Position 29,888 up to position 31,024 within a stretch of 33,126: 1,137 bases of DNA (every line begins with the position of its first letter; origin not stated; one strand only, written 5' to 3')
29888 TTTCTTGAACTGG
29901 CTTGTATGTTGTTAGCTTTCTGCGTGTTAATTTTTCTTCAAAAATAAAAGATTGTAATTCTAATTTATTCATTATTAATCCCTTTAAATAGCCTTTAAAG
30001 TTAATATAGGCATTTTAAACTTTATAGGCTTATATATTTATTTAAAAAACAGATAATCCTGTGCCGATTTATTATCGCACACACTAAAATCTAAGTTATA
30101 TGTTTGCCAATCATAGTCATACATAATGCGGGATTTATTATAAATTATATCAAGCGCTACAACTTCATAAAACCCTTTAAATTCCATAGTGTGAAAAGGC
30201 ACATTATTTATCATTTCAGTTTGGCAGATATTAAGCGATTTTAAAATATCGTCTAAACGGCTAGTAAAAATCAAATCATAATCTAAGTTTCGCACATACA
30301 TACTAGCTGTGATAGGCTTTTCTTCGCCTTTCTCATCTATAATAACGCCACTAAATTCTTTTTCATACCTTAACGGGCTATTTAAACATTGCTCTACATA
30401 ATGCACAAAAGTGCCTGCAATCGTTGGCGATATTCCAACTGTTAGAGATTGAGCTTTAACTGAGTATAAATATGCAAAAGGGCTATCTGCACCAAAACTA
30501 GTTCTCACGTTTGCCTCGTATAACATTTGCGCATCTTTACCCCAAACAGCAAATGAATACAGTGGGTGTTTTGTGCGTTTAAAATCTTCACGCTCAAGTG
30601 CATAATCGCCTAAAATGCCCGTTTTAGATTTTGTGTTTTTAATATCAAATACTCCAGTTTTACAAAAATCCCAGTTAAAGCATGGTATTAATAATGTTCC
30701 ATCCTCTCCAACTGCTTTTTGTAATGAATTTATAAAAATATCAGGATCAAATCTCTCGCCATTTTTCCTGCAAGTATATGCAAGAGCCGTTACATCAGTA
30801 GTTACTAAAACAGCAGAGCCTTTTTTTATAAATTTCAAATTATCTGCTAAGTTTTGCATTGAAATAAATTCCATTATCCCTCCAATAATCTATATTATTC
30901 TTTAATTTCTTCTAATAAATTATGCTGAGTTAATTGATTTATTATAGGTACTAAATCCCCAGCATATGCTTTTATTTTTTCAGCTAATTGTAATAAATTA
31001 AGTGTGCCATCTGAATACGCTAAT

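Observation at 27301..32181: Orphan five-gene FkbH / ACP / AAC(3)-fold / COG4310 / VOC cassette: predicted ACP-tethered glyceryl-type N-acylation module with no partner pathway in view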

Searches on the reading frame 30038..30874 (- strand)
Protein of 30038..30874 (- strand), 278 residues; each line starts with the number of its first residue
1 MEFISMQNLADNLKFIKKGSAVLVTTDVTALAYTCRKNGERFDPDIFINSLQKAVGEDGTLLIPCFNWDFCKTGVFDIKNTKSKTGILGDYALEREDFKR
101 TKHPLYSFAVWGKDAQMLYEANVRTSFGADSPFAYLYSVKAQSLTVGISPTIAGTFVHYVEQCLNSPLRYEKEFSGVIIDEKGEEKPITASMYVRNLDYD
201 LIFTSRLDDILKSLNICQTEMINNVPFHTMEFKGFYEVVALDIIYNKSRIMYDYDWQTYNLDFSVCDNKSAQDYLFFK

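Call 4: search_protein_families(library=pfam, proteins=[window:30038-30874:-], max_evalue=0.01)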
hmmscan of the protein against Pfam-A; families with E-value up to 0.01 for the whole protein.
window:30038-30874:- (278 aa): 1 family
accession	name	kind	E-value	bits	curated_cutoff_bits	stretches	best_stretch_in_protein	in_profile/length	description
PF02522.19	Antibiotic_NAT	-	2e-28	100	25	1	38-238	16-226/232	Aminoglycoside 3-N-acetyltransferase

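Call 5: search_protein_families(library=ncbifam, proteins=[window:30038-30874:-], max_evalue=0.01)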
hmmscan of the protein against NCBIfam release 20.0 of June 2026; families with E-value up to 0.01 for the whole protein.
window:30038-30874:- (278 aa): 6 families
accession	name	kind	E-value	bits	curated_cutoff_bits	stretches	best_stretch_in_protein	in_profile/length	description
NF033082.0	AAC_3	equivalog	2.3e-11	43.5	270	1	80-167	91-178/262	aminoglycoside 3-N-acetyltransferase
NF033081.0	AAC_3_IV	equivalog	7.2e-08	32.1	420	1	43-174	34-164/252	AAC(3)-IV family aminoglycoside N-acetyltransferase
NF033180.1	AAC_3_VIII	exception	4.3e-05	22.9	560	0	97-178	122-204/286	aminoglycoside N-acetyltransferase AAC(3)-VIII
NF045613.1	PA1571_fam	equivalog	0.00012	22.1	35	1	167-192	14-39/52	PA1571 family protein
NF033080.0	AAC_3_II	subfamily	0.00014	21.4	480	1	81-174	93-186/268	AAC(3)-II family aminoglycoside N-acetyltransferase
NF033612.0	AAC_3_VIa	exception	0.0071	15.6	675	0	96-162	126-192/298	aminoglycoside N-acetyltransferase AAC(3)-VIa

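Call 31: search_solved_structures(query=window:30038-30874:-, max_evalue=0.01)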
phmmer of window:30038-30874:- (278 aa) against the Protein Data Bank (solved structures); distinct sequences matched with E-value up to 0.01: 8.
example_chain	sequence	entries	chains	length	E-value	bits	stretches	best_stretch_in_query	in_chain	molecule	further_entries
3sma_A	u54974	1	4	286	8.5e-07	31.9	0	99-159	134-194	FrbF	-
3e4f_A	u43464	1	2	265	7e-05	25.6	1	98-161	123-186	Aminoglycoside N3-acetyltransferase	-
3ijw_A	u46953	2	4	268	7.2e-05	25.5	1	98-161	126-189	Aminoglycoside N3-acetyltransferase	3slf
2nyg_A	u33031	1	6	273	0.00027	23.7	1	94-149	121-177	YokD protein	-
3kzl_A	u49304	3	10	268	0.00028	23.6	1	98-149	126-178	Aminoglycoside N3-acetyltransferase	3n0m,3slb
3n0s_A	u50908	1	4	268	0.00028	23.6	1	98-149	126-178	Aminoglycoside N3-acetyltransferase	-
6mn3_A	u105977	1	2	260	0.0034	20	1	47-167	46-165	Aminoglycoside N(3)-acetyltransferase, AAC(3)-IVa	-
7lap_A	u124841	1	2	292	0.009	18.7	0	85-168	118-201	Aminoglycoside N(3)-acetyltransferase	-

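Call 42: find_homologous_proteins(query=window:30038-30874:-, max_evalue=1e-10)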
Query window:30038-30874:- (278 aa): 627 proteins with E <= 1e-10 among 1088 candidates; the best 120 are listed.
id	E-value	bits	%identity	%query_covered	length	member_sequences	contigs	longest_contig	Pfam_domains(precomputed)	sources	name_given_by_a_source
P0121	8.8e-187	637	100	100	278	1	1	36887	PF02522.20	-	-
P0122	5.8e-158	542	83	100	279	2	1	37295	PF02522.20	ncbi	-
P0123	1.6e-91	325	52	96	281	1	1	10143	PF02522.20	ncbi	-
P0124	9.6e-83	296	48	96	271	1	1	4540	PF02522.20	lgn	-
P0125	6.0e-82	293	48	96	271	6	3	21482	PF02522.20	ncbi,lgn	ncbi:MAG: AAC(3) family N-acetyltransferase [Ruthenibacterium sp.]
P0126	9.0e-77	276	45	95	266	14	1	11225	PF02522.20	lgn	-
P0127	6.5e-75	270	45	96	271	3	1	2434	PF02522.20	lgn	-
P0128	1.8e-70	256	47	91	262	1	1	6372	PF02522.20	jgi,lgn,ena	-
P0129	2.7e-68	248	46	91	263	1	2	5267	PF02522.20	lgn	-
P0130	8.3e-67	243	46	91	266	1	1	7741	PF02522.20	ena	-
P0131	1.1e-66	243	46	91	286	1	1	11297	PF02522.20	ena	-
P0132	4.4e-66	241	46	92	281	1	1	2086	PF02522.20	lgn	-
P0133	3.5e-65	238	45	92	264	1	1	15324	PF02522.20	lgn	-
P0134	4.5e-64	235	44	92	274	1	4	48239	PF02522.20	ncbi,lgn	ncbi:MAG: AAC(3) family N-acetyltransferase [Acetivibrio sp.]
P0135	5.1e-64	234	44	92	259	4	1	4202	PF02522.20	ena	-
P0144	2.2e-63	232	46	92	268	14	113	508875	PF02522.20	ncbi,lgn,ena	-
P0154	7.4e-63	231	45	92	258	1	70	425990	PF02522.20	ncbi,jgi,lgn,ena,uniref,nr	ncbi:aminoglycoside 3-N-acetyltransferase [Prevotella sp. ne3005]|jgi:aminoglycoside 3-N-acetyltrans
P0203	6.7e-61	224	44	90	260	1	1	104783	PF02522.20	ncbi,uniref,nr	ncbi:AAC(3) family N-acetyltransferase [Metabacillus arenae]|uniref:Aminoglycoside N(3)-acetyltransf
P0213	2.6e-60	222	43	94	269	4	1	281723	PF02522.20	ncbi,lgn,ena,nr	ncbi:MAG: AAC(3) family N-acetyltransferase [Lachnospiraceae bacterium]|nr:AAC(3) family N-acetyltra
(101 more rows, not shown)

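Call 43: find_encoding_contigs(protein=P0125, flank=9000, max_places=2)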
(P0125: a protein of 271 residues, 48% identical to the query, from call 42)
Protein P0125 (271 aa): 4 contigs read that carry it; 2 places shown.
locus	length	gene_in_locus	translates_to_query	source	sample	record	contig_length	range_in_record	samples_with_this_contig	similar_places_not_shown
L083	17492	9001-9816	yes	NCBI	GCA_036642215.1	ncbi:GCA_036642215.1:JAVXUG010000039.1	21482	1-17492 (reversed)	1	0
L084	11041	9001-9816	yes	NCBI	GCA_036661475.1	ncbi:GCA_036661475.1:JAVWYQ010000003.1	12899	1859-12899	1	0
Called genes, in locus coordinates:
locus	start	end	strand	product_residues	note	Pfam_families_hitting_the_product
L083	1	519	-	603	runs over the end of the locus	PF13506:Glyco_transf_21 (faint), PF00535:Glycos_transf_2, PF10111:Glyco_tranf_2_2 (faint), PF00535:Glycos_transf_2, PF13641:Glyco_tranf_2_3, PF13632:Glyco_trans_2_3 (weak)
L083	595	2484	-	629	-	PF13641:Glyco_tranf_2_3, PF00535:Glycos_transf_2, PF10111:Glyco_tranf_2_2 (faint), PF13641:Glyco_tranf_2_3, PF00535:Glycos_transf_2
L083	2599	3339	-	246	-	PF00005:ABC_tran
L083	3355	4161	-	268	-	PF01061:ABC2_membrane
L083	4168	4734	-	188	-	PF00908:dTDP_sugar_isom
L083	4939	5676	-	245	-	PF01551:Peptidase_M23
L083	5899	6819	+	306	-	PF04227:Indigoidine_A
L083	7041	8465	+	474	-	PF25155:NTF2_YvbJ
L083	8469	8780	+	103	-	-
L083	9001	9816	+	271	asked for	PF02522:Antibiotic_NAT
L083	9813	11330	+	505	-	PF00501:AMP-binding, PF13193:AMP-binding_C (weak)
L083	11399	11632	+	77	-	-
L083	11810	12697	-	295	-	PF02645:DegV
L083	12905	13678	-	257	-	PF01471:PG_binding_1, PF09374:PG_binding_3 (faint), PF01471:PG_binding_1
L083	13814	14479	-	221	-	PF12822:ECF_trnsprt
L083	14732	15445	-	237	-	PF09335:VTT_dom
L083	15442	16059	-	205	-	PF02557:VanY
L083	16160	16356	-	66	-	-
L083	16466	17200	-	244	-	PF20260:PUA_4, PF04452:Methyltrans_RNA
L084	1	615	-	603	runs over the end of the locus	PF13506:Glyco_transf_21 (faint), PF00535:Glycos_transf_2, PF10111:Glyco_tranf_2_2 (faint), PF00535:Glycos_transf_2, PF13641:Glyco_tranf_2_3, PF13632:Glyco_trans_2_3 (weak)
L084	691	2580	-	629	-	PF13641:Glyco_tranf_2_3, PF00535:Glycos_transf_2, PF10111:Glyco_tranf_2_2 (faint), PF13641:Glyco_tranf_2_3, PF00535:Glycos_transf_2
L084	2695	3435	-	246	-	PF00005:ABC_tran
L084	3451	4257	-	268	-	PF01061:ABC2_membrane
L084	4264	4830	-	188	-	PF00908:dTDP_sugar_isom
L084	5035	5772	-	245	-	PF01551:Peptidase_M23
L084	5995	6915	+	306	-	PF04227:Indigoidine_A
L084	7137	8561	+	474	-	PF25155:NTF2_YvbJ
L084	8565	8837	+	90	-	-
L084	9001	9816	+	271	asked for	PF02522:Antibiotic_NAT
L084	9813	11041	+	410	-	PF00501:AMP-binding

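Call 44: find_encoding_contigs(protein=P0154, flank=9000, max_places=2)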
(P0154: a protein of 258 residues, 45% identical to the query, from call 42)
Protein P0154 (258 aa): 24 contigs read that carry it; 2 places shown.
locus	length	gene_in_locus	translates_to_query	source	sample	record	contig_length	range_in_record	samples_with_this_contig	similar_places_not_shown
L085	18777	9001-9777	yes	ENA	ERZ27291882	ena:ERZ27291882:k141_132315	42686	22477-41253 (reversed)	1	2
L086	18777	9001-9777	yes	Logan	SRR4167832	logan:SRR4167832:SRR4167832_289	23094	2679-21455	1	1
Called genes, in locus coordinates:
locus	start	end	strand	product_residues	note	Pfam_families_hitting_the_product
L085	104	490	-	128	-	PF00380:Ribosomal_S9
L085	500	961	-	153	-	PF00572:Ribosomal_L13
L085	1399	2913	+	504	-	PF00501:AMP-binding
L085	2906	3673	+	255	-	-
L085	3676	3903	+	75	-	-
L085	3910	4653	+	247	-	PF23441:SDR (faint), PF00106:adh_short, PF01370:Epimerase (weak), PF08659:KR, PF13561:adh_short_C2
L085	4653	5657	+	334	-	PF00195:Chal_sti_synt_N, PF08545:ACP_syn_III, PF08541:ACP_syn_III_C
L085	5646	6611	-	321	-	PF01757:Acyl_transf_3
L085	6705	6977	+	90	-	PF00550:PP-binding (weak)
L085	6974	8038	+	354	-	PF08545:ACP_syn_III, PF08541:ACP_syn_III_C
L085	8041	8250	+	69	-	PF00550:PP-binding (weak)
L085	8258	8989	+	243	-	PF00106:adh_short, PF08659:KR, PF23441:SDR, PF13561:adh_short_C2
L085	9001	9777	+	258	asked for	PF02522:Antibiotic_NAT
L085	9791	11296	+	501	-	-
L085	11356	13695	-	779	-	PF01138:RNase_PH, PF03725:RNase_PH_C, PF03726:PNPase, PF01138:RNase_PH, PF00013:KH_1, PF00575:S1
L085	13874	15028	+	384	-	PF14289:DUF4369, PF00578:AhpC-TSA, PF13905:Thioredoxin_8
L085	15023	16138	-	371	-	PF01497:Peripla_BP_2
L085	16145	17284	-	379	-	PF16819:DUF5074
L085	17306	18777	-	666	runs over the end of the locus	PF07715:Plug, PF00593:TonB_dep_Rec_b-barrel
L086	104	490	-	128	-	PF00380:Ribosomal_S9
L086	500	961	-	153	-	PF00572:Ribosomal_L13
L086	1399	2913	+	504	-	PF00501:AMP-binding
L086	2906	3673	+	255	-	-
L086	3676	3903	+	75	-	-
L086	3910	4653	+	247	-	PF23441:SDR (faint), PF00106:adh_short, PF01370:Epimerase (weak), PF08659:KR, PF13561:adh_short_C2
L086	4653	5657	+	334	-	PF00195:Chal_sti_synt_N, PF08545:ACP_syn_III, PF08541:ACP_syn_III_C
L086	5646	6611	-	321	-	PF01757:Acyl_transf_3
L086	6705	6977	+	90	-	PF00550:PP-binding (weak)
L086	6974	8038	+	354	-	PF08545:ACP_syn_III, PF08541:ACP_syn_III_C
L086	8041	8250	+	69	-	PF00550:PP-binding (weak)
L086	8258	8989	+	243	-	PF00106:adh_short, PF08659:KR, PF23441:SDR, PF13561:adh_short_C2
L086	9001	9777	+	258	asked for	PF02522:Antibiotic_NAT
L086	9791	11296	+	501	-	-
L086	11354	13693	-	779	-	PF01138:RNase_PH, PF03725:RNase_PH_C, PF03726:PNPase, PF01138:RNase_PH, PF00013:KH_1, PF00575:S1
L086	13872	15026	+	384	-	PF14289:DUF4369, PF00578:AhpC-TSA, PF13905:Thioredoxin_8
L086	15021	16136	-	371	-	PF01497:Peripla_BP_2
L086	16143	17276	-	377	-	PF16819:DUF5074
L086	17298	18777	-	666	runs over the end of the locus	PF07715:Plug, PF00593:TonB_dep_Rec_b-barrel, PF14905:OMP_b-brl_3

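Call 45: find_encoding_contigs(protein=P0203, flank=9000, max_places=2)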
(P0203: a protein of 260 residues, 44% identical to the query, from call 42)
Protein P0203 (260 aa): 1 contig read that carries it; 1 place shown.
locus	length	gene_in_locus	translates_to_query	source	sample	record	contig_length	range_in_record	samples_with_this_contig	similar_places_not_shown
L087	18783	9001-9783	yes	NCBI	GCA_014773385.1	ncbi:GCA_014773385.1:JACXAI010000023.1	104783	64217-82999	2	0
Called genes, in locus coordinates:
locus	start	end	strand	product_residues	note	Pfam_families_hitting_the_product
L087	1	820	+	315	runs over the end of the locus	PF00106:adh_short (weak), PF01073:3Beta_HSD, PF01370:Epimerase, PF02719:Polysacc_synt_2, PF04321:RmlD_sub_bind, PF07993:NAD_binding_4, PF13460:NAD_binding_10, PF16363:GDP_Man_Dehyd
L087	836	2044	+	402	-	PF01041:DegT_DnrJ_EryC1, PF00155:Aminotran_1_2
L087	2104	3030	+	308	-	PF00248:Aldo_ket_red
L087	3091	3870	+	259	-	PF02348:CTP_transf_3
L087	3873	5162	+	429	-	PF00202:Aminotran_3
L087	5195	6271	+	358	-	-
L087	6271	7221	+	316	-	PF21360:PylC-like_N, PF02655:ATP-grasp_3, PF13535:ATP-grasp_4 (weak), PF15632:ATPgrasp_Ter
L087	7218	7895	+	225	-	PF00702:Hydrolase, PF13419:HAD_2, PF13242:Hydrolase_like (weak)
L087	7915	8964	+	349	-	PF03102:NeuB, PF08666:SAF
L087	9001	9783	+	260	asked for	PF02522:Antibiotic_NAT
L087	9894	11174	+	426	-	PF16254:DUF4910, PF09940:DUF2172, PF16221:HTH_47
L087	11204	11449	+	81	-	PF00550:PP-binding (weak)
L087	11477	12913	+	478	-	PF00501:AMP-binding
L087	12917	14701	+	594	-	PF21211:FkbH_N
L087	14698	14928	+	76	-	PF00550:PP-binding (weak)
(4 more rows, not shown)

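Call 47: search_solved_structures(query=window:30038-30874:-, max_evalue=0.01, show_alignments=5)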
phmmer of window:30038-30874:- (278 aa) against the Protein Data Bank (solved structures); distinct sequences matched with E-value up to 0.01: 8.
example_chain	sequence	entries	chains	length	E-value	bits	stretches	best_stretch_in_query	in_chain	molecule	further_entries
3sma_A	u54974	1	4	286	8.5e-07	31.9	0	99-159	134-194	FrbF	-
3e4f_A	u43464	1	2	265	7e-05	25.6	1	98-161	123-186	Aminoglycoside N3-acetyltransferase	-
3ijw_A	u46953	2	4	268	7.2e-05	25.5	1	98-161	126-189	Aminoglycoside N3-acetyltransferase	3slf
2nyg_A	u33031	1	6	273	0.00027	23.7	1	94-149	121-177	YokD protein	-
3kzl_A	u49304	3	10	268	0.00028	23.6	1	98-149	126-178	Aminoglycoside N3-acetyltransferase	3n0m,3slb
3n0s_A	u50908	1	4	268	0.00028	23.6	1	98-149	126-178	Aminoglycoside N3-acetyltransferase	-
6mn3_A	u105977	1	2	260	0.0034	20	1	47-167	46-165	Aminoglycoside N(3)-acetyltransferase, AAC(3)-IVa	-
7lap_A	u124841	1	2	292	0.009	18.7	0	85-168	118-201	Aminoglycoside N(3)-acetyltransferase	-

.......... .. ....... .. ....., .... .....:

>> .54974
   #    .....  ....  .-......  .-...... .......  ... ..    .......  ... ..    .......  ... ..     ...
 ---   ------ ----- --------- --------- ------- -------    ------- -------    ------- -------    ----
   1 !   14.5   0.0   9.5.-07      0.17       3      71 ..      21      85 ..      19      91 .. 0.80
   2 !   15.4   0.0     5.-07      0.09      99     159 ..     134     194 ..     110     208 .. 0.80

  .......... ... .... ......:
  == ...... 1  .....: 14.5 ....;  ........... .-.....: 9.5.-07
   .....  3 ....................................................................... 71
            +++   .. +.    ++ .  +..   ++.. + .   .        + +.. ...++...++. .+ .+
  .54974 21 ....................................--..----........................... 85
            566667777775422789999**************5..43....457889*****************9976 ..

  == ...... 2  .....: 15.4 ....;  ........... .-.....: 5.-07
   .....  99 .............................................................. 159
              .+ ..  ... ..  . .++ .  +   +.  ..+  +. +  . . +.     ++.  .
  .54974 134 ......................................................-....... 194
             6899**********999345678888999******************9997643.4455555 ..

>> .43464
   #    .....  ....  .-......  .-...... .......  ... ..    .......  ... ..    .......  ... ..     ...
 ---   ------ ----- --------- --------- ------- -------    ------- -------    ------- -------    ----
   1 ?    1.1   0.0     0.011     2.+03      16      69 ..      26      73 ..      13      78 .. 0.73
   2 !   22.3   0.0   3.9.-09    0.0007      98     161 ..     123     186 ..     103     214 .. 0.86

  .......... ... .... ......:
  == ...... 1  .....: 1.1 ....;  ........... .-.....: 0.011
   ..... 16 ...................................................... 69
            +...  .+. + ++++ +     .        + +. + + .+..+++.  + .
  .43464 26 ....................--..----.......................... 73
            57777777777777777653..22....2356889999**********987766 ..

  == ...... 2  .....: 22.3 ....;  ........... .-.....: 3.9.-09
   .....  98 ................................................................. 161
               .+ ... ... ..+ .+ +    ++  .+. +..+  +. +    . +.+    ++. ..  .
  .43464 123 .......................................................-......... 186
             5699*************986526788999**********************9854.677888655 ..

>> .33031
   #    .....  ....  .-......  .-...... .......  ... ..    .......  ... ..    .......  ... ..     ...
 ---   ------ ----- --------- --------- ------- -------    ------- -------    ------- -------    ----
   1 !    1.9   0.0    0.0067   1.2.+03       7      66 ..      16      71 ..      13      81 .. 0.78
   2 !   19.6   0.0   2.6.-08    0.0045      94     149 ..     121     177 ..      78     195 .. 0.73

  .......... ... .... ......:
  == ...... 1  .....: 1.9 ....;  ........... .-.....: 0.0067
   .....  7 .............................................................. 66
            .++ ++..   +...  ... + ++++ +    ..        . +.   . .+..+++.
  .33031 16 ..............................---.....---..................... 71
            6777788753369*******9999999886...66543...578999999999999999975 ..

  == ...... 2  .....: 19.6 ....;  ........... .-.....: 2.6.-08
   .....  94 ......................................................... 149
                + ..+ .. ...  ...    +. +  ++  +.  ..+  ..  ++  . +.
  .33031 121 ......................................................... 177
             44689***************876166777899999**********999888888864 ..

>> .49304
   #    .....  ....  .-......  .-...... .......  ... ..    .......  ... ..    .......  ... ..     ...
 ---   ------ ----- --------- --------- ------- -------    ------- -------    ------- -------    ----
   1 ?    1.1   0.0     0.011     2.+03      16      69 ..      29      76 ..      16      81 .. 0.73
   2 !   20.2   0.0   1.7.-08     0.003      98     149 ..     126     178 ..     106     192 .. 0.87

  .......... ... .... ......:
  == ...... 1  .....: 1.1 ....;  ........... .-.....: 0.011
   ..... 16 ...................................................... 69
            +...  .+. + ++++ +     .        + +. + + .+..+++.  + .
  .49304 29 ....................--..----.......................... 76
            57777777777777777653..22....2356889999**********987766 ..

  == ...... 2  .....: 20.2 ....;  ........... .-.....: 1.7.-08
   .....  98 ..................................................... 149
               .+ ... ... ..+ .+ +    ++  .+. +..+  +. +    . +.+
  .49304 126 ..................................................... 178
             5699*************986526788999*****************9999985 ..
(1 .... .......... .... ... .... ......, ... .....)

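Call 50: find_encoding_contigs(protein=P0123, flank=9000, max_places=2)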
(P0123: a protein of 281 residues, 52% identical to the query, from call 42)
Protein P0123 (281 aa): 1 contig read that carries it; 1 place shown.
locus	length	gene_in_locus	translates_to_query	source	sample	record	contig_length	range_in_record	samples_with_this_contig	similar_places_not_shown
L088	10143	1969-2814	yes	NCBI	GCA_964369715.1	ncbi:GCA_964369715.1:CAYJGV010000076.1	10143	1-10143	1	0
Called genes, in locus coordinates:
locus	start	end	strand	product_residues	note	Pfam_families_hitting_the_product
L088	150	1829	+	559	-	PF25155:NTF2_YvbJ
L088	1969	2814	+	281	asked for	PF02522:Antibiotic_NAT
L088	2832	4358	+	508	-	PF00501:AMP-binding, PF13193:AMP-binding_C (weak)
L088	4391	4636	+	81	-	-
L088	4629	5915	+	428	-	PF16254:DUF4910, PF09940:DUF2172, PF16221:HTH_47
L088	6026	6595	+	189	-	PF00908:dTDP_sugar_isom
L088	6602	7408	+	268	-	PF01061:ABC2_membrane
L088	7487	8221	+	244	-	PF00005:ABC_tran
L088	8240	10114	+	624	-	PF13506:Glyco_transf_21 (faint), PF00535:Glycos_transf_2, PF10111:Glyco_tranf_2_2, PF13641:Glyco_tranf_2_3, PF13632:Glyco_trans_2_3 (faint), PF00535:Glycos_transf_2, PF13641:Glyco_tranf_2_3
